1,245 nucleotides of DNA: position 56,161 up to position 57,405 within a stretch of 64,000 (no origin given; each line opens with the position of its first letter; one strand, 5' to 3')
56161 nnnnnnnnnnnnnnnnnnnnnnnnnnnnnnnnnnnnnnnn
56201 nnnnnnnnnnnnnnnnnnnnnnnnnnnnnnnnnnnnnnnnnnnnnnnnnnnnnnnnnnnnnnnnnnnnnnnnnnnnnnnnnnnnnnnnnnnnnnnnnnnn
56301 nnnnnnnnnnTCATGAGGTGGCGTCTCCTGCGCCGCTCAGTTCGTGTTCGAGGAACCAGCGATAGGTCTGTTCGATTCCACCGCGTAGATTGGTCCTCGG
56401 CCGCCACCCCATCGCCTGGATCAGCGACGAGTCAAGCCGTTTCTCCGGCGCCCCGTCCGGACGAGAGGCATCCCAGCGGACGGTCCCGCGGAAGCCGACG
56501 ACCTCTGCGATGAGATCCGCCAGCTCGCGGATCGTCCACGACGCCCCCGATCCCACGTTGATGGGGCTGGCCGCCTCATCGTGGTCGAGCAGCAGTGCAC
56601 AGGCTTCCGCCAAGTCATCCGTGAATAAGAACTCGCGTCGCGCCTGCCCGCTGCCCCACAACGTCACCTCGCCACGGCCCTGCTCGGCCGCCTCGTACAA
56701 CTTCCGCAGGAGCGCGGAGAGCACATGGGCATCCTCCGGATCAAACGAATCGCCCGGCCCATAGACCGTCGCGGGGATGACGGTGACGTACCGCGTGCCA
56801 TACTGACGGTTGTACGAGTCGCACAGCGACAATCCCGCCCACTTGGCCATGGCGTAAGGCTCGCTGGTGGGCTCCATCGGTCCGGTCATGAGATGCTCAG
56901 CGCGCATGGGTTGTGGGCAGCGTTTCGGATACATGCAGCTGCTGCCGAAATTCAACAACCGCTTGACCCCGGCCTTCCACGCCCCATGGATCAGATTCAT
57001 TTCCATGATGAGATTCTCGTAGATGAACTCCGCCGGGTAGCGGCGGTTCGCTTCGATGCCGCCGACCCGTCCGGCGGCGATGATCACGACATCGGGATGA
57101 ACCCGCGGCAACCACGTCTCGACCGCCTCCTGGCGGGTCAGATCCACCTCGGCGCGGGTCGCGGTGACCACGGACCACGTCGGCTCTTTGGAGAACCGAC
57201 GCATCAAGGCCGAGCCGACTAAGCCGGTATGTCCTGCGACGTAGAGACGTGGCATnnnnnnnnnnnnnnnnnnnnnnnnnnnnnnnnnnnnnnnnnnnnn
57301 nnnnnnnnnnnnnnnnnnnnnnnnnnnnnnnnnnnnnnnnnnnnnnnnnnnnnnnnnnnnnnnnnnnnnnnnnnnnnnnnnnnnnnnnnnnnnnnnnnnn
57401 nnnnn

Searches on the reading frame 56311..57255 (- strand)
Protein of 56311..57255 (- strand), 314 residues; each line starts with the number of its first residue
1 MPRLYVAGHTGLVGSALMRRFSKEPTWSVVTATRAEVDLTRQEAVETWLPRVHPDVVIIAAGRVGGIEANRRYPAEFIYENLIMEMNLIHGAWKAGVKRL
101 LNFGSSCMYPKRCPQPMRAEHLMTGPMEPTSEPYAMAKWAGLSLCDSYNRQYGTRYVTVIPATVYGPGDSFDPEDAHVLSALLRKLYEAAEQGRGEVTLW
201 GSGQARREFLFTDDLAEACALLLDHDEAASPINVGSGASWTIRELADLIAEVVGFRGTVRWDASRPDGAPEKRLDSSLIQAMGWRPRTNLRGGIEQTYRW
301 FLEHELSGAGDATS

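Call 7: search_protein_families(library=pfam, proteins=[window:56311-57255:-], max_evalue=0.00001)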
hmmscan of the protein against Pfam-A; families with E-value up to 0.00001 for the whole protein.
window:56311-57255:- (314 aa): 3 families
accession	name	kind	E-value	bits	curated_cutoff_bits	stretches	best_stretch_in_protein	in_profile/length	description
PF01370.27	Epimerase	-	3.2e-60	204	20.9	1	5-235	2-240/240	NAD dependent epimerase/dehydratase family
PF16363.11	GDP_Man_Dehyd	-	1.1e-17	64.9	27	1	36-294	58-329/332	GDP-mannose 4,6 dehydratase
PF04321.23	RmlD_sub_bind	-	3.3e-07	30.1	27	1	3-61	2-59/287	RmlD substrate binding domain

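Call 35: search_protein_families(library=ncbifam, proteins=[window:56311-57255:-], max_evalue=0.001)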
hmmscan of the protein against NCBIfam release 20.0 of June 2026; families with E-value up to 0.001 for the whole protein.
window:56311-57255:- (314 aa): 9 families
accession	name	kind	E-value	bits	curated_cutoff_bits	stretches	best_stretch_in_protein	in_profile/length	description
NF047922.1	GDPFucSynFcl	equivalog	6.1e-125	416.7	500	1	3-305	4-305/308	GDP-L-fucose synthase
TIGR01181.1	dTDP_gluc_dehyt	equivalog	1.1e-18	67.4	365.1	1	35-305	55-315/321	dTDP-glucose 4,6-dehydratase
TIGR01179.1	galE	equivalog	6.7e-13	48.2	262.3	1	35-303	52-327/332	UDP-glucose 4-epimerase GalE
TIGR04180.1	EDH_00030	hypoth_equivalog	8.6e-12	44.7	475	1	72-274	88-279/297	NAD-dependent 4,6-dehydratase LegB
NF007490.0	PRK10084.1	subfamily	7.1e-08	31.8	649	1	126-304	160-337/361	dTDP-glucose 4,6-dehydratase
TIGR01214.1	rmlD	equivalog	6.1e-07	28.8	224.05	1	3-62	1-59/285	dTDP-4-dehydrorhamnose reductase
NF007582.0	PRK10217.1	equivalog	6.6e-07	28.7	698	1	125-305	152-335/355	dTDP-glucose 4,6-dehydratase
TIGR02197.1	heptose_epim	equivalog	4.1e-05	22.9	274.6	1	151-256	162-263/316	ADP-glyceromanno-heptose 6-epimerase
TIGR01777.1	yfcH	hypoth_equivalog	0.00019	21.1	207.35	0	6-50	3-48/292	TIGR01777 family oxidoreductase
